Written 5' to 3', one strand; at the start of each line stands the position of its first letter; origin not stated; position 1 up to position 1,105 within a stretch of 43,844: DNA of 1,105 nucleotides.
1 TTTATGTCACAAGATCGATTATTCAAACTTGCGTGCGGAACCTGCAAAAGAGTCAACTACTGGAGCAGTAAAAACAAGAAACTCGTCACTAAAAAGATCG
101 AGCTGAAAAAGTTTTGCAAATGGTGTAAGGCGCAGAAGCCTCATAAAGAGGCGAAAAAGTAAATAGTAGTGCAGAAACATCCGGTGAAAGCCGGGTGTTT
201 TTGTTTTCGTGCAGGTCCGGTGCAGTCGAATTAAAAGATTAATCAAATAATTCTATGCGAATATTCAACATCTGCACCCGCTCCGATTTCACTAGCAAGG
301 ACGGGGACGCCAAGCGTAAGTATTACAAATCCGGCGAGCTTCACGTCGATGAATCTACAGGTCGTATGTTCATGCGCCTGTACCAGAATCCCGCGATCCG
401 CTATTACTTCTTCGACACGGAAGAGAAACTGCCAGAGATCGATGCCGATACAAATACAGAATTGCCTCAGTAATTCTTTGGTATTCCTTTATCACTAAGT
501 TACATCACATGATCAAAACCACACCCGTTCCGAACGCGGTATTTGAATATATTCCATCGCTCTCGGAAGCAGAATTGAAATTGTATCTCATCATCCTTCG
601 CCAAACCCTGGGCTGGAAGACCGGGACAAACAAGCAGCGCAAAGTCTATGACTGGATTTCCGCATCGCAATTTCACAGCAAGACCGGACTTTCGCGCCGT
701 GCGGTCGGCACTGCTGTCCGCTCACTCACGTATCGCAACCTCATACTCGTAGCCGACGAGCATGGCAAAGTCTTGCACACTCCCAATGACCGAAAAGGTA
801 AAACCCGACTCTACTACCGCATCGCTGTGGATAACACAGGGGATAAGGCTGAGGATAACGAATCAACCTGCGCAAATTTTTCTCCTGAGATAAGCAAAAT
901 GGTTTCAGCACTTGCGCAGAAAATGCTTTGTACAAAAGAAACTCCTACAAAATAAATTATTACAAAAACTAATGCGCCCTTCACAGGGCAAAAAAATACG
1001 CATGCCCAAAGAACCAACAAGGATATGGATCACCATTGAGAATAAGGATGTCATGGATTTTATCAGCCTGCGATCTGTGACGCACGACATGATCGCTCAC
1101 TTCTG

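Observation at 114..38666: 38.5-kb element integrated into the 3' end of rpmG, with a repeat that preserves the L33 protein exactly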

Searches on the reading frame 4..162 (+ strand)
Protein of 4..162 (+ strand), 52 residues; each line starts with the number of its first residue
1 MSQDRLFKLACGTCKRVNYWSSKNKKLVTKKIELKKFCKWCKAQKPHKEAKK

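Call 8: search_protein_families(library=pfam, proteins=[window:4-162:+], max_evalue=0.01)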
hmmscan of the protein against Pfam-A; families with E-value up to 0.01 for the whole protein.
window:4-162:+ (52 aa): 1 family
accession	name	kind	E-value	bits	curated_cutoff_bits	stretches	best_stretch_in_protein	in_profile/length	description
PF00471.26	Ribosomal_L33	-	4.3e-14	53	25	1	7-51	3-47/47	Ribosomal protein L33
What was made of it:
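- Checked: Coding: ORF 4..162 is a 52-aa Pfam Ribosomal_L33 (E 4e-14, call 8).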

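Call 14: find_encoding_contigs(protein=window:4-162:+, flank=6000, max_places=10)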
Protein window:4-162:+ (52 aa): no gene with exactly this product is on record in the collection.

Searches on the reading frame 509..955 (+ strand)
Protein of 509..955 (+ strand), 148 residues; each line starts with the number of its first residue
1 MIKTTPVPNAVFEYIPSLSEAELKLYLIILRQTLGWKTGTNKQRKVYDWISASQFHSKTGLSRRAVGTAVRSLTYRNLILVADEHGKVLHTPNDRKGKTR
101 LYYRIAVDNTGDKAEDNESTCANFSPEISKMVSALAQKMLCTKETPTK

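Call 8: search_protein_families(library=pfam, proteins=[window:509-955:+], max_evalue=0.01)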
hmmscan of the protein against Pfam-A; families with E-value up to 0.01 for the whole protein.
window:509-955:+ (148 aa): 1 family
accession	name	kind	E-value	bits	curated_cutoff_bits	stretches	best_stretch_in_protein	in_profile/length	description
PF04492.19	Phage_rep_O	-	4.8e-06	27.5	28.7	1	16-81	23-81/95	Bacteriophage replication protein O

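Call 41: search_protein_families(library=phrogs, proteins=[window:509-955:+], max_evalue=0.001)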
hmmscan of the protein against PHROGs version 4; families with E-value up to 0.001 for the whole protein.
window:509-955:+ (148 aa): 5 families
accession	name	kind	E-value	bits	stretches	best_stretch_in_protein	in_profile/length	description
phrog_678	-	DNA, RNA and nucleotide metabolism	1.2e-16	62.3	1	15-117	45-146/346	replication initiation O-like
phrog_18020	-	DNA, RNA and nucleotide metabolism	1.8e-11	45.3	1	5-87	15-92/248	replication initiation O-like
phrog_2365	-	DNA, RNA and nucleotide metabolism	1.4e-07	32.8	1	17-80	44-100/232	replication initiation O-like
phrog_277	-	DNA, RNA and nucleotide metabolism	6.5e-07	29.9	1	17-82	44-102/318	replication initiation O-like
phrog_428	-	DNA, RNA and nucleotide metabolism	0.00093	19.4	1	9-120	95-190/455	replication initiation protein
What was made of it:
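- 255..955 (+): Conserved backbone start: orf72 (255-473) and a replication-initiator-O-like gene (509-955). PHROG 678, E 1e-16 (call 41).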

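Call 58: find_homologous_proteins(query=window:509-955:+)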
Query window:509-955:+ (148 aa): 35 proteins with E <= 0.001 among 49 candidates.
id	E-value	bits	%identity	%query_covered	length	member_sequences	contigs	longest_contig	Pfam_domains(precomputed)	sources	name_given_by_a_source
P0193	2.0e-92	324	100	100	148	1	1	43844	PF04492.20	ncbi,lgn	-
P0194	4.2e-81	288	91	100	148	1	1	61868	PF04492.20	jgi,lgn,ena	-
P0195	3.7e-77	275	86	100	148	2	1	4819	PF04492.20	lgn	-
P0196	1.2e-73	264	80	100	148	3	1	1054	PF04492.20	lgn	-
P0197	4.7e-73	262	80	100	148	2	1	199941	PF04492.20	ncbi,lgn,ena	-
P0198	8.2e-73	261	80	100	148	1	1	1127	PF04492.20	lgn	-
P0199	2.6e-72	259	82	100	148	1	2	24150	PF04492.20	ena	-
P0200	4.3e-72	259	82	100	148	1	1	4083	PF04492.20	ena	-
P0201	6.3e-72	258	79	100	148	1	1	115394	-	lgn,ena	-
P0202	1.2e-71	257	80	100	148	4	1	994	PF04492.20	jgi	jgi:hypothetical protein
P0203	7.4e-70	251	80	100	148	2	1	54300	-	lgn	-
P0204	4.3e-69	249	79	100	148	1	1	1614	-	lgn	-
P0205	4.4e-69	249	78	100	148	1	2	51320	PF04492.20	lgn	-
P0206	1.5e-68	247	77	99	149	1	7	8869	-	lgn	-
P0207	1.5e-68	247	80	100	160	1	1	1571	PF04492.20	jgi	jgi:hypothetical protein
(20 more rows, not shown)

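Call 59: find_encoding_contigs(protein=P0197, flank=10000, max_places=3)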
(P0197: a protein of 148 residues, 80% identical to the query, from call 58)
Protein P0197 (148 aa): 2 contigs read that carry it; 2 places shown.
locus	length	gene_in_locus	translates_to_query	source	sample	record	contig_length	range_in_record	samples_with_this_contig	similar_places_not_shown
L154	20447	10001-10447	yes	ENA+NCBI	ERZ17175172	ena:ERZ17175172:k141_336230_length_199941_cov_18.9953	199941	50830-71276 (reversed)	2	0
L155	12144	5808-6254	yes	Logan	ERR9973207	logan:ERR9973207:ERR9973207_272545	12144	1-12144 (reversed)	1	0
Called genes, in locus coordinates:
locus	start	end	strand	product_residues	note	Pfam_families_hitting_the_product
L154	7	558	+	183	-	PF18911:PKD_4, PF00801:PKD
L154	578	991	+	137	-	-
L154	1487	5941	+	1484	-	PF05048:NosD (weak), PF18962:Por_Secre_tail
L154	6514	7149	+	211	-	-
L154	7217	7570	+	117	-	-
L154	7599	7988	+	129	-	-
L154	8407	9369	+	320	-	PF00589:Phage_integrase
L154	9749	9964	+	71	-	-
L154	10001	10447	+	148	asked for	PF04492:Phage_rep_O (weak)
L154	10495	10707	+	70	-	-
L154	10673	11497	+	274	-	PF02086:MethyltransfD12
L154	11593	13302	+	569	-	PF02384:N6_Mtase (weak), PF07669:Eco57I, PF22837:M_Eco57I_C (faint), PF12950:TaqI_C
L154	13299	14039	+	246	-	PF04555:XhoI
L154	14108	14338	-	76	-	PF08845:SymE_toxin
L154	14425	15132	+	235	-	-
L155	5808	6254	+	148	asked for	PF04492:Phage_rep_O (weak)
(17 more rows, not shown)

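Call 60: find_encoding_contigs(protein=P0201, flank=10000, max_places=3)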
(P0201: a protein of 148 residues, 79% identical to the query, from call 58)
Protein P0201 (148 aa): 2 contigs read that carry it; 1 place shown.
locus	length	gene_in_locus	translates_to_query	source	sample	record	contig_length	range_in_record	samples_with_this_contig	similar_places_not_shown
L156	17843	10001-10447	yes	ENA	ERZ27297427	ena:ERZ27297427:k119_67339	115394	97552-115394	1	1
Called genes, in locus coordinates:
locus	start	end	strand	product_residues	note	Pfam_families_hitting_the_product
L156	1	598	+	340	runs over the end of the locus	-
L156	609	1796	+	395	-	PF00085:Thioredoxin, PF13899:Thioredoxin_7, PF03190:Thioredox_DsbH (weak), PF13098:Thioredoxin_2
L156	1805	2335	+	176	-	PF00801:PKD, PF18911:PKD_4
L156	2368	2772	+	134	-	-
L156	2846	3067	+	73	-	-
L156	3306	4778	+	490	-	PF18962:Por_Secre_tail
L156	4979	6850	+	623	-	PF13585:CHU_C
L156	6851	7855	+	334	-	PF11751:PorP_SprF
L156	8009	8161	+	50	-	-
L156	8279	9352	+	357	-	PF00589:Phage_integrase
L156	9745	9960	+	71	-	-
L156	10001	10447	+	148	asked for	-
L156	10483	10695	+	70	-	-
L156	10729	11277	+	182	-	-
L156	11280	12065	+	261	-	PF02086:MethyltransfD12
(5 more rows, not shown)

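Call 61: find_encoding_contigs(protein=P0194, flank=10000, max_places=3)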
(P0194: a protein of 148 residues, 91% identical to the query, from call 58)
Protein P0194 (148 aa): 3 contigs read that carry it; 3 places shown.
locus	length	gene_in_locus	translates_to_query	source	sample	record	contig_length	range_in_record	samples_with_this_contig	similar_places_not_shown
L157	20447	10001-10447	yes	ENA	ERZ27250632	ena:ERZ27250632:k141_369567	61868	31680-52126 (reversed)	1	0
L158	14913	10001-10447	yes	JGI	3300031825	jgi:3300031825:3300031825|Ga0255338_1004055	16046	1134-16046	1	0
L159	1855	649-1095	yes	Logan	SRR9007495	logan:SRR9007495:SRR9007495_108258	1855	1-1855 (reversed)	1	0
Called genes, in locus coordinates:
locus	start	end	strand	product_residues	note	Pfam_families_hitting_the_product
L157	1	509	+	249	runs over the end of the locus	-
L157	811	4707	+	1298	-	PF06739:SBBP (faint), PF25778:DUF7948, PF18962:Por_Secre_tail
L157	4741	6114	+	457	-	PF17164:DUF5122 (faint), PF18962:Por_Secre_tail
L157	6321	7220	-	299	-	-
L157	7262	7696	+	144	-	-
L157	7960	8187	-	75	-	-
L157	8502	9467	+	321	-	PF02899:Phage_int_SAM_1 (weak), PF00589:Phage_integrase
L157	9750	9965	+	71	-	-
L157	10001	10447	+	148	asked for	PF04492:Phage_rep_O (weak)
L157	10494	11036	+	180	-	-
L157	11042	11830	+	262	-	PF02086:MethyltransfD12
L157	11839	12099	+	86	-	-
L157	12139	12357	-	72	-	PF08845:SymE_toxin (weak)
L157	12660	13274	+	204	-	-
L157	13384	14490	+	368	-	-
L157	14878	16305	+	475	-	-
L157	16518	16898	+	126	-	-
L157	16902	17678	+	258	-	-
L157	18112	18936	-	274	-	-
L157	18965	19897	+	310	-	PF13793:Pribosyltran_N, PF00156:Pribosyltran, PF14572:Pribosyl_synth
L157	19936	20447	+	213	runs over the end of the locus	PF01386:Ribosomal_L25p, PF14693:Ribosomal_TL5_C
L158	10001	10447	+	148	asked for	PF04492:Phage_rep_O (weak)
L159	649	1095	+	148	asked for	PF04492:Phage_rep_O (weak)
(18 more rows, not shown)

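Call 68: find_encoding_contigs(protein=P0203, flank=10000, max_places=3)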
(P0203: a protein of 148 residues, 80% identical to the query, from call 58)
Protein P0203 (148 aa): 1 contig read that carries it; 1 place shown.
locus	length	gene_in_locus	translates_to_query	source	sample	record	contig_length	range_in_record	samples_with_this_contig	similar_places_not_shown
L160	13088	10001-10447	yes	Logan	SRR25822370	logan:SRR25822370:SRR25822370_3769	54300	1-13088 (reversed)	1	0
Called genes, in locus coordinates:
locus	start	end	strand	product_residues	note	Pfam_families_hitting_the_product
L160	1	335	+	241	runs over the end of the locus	-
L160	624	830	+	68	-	-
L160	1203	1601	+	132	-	-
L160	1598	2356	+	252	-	-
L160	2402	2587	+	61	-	-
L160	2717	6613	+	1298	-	PF25778:DUF7948, PF06739:SBBP (weak), PF18962:Por_Secre_tail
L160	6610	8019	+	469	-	PF18962:Por_Secre_tail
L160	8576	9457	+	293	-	PF13495:Phage_int_SAM_4 (weak), PF00589:Phage_integrase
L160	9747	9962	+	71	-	-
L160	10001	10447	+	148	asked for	-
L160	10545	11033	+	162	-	-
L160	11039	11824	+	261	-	PF02086:MethyltransfD12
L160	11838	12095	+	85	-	-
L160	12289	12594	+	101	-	-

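Call 69: find_encoding_contigs(protein=P0205, flank=10000, max_places=3)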
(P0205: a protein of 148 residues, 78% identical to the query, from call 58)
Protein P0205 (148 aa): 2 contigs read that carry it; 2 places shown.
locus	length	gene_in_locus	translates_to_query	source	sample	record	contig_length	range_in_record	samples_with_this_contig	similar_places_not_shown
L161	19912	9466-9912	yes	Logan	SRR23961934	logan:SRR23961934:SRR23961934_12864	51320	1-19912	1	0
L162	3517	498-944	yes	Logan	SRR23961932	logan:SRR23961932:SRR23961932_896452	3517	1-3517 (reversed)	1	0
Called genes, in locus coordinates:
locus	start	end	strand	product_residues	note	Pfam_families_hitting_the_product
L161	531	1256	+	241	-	-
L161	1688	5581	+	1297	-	PF25778:DUF7948, PF06739:SBBP, PF18962:Por_Secre_tail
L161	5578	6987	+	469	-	PF18962:Por_Secre_tail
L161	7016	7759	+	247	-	PF00684:DnaJ_CXXCXGXG (faint)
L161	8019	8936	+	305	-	PF00589:Phage_integrase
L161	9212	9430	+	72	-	-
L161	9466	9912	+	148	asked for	PF04492:Phage_rep_O (weak)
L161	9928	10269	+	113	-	-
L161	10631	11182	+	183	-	-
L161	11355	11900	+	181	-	-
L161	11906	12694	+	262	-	PF02086:MethyltransfD12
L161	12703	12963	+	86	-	-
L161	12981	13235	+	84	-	-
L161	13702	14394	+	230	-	PF00072:Response_reg, PF04397:LytTR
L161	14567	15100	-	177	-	-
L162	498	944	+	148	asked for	PF04492:Phage_rep_O (weak)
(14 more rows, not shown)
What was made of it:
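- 255..955 (+): Homologs at 71-91% identity always lie directly behind an integrase-att module (calls 58-61, 68, 69).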

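Call 84: search_protein_families(library=pfam, proteins=[L157:18112-18936:-, L157:16902-17678:+], max_evalue=0.001)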
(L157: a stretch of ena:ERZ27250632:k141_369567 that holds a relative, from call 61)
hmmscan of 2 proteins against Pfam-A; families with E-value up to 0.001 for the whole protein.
L157:18112-18936:- (274 aa): 1 family
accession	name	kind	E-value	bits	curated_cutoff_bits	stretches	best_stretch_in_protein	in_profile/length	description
PF00510.24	COX3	-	0.00021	21.7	23.8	1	125-272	131-256/258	Cytochrome c oxidase subunit III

L157:16902-17678:+ (258 aa): 0 families
